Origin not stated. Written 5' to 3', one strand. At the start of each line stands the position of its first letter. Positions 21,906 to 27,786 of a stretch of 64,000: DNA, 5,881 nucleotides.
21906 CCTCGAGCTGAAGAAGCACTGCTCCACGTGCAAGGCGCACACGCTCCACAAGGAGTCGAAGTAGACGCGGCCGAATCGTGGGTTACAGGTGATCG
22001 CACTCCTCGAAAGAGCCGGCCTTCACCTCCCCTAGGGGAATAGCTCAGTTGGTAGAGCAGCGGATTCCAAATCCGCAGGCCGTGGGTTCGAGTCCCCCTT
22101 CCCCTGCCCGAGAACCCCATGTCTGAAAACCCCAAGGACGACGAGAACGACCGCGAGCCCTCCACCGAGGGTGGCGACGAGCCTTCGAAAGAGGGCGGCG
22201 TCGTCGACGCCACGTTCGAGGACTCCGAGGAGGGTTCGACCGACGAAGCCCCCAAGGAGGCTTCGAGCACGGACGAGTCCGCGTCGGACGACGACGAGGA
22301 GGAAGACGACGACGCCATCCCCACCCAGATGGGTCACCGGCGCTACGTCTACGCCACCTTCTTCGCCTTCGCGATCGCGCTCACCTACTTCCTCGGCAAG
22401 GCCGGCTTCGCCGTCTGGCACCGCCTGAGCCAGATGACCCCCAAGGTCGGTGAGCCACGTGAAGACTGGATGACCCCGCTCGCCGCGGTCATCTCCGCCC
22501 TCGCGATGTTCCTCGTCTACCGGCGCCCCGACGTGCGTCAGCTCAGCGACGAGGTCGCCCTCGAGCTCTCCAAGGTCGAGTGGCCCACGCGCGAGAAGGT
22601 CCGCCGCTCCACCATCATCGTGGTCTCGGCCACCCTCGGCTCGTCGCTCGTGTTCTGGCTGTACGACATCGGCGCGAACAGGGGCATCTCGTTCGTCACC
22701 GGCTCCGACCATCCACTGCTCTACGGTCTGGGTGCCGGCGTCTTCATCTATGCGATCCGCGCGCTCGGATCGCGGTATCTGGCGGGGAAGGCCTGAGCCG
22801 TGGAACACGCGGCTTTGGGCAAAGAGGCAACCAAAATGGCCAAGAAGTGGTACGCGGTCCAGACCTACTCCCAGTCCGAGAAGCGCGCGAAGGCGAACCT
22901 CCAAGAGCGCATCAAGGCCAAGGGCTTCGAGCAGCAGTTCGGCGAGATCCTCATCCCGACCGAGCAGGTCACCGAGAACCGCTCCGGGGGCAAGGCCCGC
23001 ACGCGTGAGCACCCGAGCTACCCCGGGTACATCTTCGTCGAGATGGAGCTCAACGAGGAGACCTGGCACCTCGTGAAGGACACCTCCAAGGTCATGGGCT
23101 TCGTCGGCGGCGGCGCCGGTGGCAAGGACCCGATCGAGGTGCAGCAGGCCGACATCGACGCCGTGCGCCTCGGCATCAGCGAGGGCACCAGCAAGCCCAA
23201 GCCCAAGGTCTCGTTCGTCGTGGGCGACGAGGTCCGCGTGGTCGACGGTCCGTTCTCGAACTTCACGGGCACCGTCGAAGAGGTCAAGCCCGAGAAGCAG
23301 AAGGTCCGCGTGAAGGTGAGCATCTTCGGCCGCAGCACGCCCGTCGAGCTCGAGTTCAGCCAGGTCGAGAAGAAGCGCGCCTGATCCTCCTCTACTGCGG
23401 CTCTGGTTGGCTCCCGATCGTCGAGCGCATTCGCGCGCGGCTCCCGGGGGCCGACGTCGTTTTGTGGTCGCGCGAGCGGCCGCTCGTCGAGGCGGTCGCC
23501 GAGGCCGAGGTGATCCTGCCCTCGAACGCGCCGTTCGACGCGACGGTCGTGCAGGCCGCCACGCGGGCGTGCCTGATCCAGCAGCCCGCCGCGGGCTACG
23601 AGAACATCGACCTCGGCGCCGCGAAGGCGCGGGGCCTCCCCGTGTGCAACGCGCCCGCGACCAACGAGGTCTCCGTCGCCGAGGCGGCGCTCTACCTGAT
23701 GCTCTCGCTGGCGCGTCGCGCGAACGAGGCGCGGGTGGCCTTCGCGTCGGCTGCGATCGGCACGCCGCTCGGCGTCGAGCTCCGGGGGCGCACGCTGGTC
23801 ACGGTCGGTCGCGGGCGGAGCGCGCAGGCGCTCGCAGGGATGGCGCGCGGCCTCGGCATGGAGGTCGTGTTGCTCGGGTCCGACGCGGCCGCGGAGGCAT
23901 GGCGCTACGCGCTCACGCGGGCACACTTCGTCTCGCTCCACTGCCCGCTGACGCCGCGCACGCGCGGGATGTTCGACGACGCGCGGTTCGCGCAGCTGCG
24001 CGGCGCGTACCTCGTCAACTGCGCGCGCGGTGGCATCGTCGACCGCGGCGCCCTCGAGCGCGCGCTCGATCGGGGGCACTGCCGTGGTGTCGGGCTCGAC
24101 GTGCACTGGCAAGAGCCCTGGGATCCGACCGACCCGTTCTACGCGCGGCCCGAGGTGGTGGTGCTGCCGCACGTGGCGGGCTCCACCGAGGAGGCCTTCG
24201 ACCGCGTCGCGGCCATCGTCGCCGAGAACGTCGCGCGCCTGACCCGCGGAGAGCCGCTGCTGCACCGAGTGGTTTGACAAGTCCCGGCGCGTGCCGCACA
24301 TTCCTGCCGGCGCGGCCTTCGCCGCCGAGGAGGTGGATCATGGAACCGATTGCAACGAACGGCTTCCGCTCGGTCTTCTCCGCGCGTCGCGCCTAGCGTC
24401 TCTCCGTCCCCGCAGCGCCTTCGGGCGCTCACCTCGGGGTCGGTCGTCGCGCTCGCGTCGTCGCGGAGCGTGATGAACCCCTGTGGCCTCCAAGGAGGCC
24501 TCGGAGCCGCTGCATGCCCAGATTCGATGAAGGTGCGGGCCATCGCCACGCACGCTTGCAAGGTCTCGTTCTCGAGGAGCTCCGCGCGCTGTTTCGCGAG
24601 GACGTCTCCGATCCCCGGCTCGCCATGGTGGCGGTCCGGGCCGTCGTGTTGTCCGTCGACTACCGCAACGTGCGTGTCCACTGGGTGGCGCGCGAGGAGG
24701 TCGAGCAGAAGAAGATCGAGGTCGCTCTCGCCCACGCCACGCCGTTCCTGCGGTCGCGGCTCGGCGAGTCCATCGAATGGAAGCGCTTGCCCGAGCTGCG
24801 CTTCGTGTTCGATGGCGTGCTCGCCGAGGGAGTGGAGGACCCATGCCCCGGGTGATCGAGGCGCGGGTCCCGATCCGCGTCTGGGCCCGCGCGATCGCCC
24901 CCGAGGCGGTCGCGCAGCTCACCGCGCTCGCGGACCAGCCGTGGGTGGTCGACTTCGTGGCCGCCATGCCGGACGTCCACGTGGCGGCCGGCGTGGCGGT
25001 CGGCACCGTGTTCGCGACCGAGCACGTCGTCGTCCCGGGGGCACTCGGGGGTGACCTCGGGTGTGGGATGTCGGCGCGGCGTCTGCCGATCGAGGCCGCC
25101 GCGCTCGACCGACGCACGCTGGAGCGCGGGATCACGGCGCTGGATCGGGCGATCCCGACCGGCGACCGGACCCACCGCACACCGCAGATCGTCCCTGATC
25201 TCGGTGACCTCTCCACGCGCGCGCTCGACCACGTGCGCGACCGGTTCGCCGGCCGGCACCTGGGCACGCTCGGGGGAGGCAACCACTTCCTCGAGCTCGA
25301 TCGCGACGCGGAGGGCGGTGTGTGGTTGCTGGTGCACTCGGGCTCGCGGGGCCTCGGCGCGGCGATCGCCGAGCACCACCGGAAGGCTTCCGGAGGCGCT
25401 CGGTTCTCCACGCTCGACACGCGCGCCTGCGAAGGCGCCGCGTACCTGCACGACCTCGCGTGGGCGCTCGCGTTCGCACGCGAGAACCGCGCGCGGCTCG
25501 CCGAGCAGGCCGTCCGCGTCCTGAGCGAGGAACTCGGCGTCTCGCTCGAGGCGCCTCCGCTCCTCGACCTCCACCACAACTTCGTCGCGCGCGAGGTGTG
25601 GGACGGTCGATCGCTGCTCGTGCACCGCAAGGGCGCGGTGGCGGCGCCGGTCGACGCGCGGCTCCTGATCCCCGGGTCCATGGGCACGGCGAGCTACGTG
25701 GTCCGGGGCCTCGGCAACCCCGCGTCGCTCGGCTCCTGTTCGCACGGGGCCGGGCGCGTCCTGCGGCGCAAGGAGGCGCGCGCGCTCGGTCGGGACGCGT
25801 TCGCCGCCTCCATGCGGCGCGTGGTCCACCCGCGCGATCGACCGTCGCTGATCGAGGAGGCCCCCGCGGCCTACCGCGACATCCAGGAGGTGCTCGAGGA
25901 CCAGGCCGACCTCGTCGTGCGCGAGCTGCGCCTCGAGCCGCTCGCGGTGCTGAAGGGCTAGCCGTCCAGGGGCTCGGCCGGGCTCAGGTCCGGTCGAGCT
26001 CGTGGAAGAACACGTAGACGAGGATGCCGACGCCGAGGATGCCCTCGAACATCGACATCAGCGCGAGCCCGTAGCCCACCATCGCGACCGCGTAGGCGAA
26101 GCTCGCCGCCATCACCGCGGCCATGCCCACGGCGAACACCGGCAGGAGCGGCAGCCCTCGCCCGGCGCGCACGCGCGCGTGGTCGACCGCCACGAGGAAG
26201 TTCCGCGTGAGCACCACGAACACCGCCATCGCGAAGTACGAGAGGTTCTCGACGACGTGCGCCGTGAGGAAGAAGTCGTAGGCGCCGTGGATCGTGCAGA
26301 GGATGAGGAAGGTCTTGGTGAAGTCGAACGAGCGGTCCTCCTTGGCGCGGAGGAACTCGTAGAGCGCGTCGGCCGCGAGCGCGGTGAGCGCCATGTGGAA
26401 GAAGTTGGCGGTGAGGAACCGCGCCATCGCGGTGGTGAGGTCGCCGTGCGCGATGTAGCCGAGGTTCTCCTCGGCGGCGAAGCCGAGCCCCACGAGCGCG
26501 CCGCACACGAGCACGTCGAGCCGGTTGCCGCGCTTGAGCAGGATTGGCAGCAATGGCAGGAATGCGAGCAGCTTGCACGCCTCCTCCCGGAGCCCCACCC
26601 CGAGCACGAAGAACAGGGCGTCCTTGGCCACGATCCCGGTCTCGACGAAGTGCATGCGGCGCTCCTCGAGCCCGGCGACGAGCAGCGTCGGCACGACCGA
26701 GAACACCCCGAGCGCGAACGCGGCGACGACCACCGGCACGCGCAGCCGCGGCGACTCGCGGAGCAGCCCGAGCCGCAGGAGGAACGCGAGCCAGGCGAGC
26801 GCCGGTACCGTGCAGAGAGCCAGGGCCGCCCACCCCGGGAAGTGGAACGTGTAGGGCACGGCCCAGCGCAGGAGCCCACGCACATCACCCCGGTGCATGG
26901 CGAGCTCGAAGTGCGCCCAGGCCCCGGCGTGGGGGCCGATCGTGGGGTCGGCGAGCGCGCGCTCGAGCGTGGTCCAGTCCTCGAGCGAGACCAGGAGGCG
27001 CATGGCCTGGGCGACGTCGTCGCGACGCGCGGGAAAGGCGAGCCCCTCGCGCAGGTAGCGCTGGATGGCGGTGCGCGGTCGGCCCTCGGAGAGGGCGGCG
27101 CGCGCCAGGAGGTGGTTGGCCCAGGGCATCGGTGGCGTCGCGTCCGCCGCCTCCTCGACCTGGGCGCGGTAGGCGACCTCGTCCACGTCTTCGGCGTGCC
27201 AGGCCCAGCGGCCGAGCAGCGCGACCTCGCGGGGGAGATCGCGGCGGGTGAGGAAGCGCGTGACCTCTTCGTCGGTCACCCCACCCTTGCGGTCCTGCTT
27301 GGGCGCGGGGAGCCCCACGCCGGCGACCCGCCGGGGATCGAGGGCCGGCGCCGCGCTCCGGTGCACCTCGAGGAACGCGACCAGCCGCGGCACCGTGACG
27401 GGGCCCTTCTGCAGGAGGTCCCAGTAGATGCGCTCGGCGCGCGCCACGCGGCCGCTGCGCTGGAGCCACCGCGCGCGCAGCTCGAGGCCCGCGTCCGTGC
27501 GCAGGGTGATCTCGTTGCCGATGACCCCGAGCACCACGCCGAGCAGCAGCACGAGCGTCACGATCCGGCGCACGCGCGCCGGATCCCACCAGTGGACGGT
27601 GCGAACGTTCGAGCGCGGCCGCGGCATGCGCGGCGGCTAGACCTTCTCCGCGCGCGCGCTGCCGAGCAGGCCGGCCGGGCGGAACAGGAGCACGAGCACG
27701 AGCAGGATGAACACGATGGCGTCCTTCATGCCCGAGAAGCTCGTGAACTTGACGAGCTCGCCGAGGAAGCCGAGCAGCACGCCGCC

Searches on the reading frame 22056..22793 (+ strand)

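Call 74: search_protein_families(library=pfam, max_evalue=0.00001, proteins=[window:22056-22793:+])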
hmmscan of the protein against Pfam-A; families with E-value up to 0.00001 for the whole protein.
window:22056-22793:+ (246 aa): 1 family
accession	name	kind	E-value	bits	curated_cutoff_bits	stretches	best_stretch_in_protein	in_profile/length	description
PF00584.25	SecE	-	1.7e-11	44.3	22.7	1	166-214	6-54/55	SecE/Sec61-gamma subunits of protein translocation complex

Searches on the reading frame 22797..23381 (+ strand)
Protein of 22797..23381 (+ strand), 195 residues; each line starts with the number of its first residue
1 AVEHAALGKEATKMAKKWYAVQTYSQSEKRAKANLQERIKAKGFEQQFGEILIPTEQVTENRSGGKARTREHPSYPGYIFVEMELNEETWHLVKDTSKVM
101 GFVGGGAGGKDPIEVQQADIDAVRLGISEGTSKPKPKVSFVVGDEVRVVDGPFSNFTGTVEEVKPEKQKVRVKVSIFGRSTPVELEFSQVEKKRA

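Call 74: search_protein_families(library=pfam, max_evalue=0.00001, proteins=[window:22797-23381:+])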
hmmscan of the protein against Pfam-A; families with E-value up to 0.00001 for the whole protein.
window:22797-23381:+ (195 aa): 2 families
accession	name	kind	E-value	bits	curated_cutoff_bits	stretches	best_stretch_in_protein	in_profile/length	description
PF02357.24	NusG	-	4.9e-28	97.9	22.2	1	16-123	1-92/93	Transcription termination factor nusG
PF00467.35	KOW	-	3.6e-08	33.4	22.3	1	142-173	1-32/32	KOW motif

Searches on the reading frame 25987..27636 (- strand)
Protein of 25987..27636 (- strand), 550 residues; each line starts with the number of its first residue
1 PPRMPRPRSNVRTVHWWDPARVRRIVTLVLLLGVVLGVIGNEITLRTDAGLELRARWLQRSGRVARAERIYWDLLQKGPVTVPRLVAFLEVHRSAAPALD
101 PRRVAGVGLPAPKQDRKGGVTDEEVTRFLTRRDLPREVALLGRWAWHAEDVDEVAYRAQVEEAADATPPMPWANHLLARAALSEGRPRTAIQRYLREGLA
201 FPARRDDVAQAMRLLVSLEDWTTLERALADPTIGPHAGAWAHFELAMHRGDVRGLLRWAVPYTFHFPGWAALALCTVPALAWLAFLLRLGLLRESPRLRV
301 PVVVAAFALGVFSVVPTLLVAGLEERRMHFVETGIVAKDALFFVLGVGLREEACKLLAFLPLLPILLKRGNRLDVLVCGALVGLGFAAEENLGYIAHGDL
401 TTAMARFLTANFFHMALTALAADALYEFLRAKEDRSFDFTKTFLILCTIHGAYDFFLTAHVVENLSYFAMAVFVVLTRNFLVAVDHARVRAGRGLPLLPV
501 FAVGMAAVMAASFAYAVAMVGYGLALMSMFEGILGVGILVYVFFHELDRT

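Call 74: search_protein_families(library=pfam, max_evalue=0.00001, proteins=[window:25987-27636:-])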
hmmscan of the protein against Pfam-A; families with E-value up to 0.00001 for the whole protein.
window:25987-27636:- (550 aa): 1 family
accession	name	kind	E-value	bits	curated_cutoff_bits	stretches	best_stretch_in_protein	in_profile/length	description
PF13367.11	PrsW-protease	-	1.1e-19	71.2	23.5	1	301-475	4-193/196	PrsW family intramembrane metalloprotease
